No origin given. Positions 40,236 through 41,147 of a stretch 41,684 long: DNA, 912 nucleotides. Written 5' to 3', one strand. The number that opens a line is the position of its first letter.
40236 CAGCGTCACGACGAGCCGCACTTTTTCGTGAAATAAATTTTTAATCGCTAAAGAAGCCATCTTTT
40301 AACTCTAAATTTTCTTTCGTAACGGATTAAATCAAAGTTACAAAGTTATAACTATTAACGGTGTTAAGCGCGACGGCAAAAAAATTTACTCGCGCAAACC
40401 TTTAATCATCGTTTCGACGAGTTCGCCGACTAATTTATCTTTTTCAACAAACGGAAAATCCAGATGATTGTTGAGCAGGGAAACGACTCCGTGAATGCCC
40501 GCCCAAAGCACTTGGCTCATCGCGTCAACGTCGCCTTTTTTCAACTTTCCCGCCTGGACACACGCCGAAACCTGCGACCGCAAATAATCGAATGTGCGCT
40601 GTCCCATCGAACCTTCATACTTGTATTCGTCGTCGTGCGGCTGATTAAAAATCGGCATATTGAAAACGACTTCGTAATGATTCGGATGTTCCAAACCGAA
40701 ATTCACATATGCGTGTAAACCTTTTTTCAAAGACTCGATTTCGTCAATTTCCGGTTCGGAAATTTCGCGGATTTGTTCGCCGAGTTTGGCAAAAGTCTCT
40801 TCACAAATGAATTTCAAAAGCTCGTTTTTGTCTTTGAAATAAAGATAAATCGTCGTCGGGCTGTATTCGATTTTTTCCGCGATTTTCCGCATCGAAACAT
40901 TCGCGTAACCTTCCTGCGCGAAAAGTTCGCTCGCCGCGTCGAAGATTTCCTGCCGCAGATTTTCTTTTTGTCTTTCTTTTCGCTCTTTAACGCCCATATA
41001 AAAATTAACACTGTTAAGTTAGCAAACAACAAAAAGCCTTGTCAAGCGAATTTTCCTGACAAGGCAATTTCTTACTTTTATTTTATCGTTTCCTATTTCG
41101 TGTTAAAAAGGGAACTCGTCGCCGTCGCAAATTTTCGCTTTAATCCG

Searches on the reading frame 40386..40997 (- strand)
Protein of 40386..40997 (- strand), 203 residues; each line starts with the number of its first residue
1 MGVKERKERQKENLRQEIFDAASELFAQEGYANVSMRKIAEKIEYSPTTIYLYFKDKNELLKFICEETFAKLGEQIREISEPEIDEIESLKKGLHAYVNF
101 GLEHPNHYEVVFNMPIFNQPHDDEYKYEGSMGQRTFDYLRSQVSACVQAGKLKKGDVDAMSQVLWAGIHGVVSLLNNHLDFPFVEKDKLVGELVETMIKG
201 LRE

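Call 73: find_encoding_contigs(protein=window:40386-40997:-, flank=10000, max_places=4)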
Protein window:40386-40997:- (203 aa): 2 contigs read that carry it; 2 places shown.
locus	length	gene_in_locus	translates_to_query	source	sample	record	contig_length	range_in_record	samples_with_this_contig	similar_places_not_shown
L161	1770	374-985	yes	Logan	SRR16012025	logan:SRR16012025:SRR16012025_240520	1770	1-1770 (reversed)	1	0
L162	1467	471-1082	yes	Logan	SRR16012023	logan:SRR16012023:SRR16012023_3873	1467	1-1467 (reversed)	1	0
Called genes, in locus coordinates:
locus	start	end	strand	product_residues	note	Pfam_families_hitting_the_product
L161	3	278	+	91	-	?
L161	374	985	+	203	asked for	PF00440:TetR_N, PF13305:TetR_C_33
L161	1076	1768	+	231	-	?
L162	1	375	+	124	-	?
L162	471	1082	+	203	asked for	PF00440:TetR_N, PF13305:TetR_C_33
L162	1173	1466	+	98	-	?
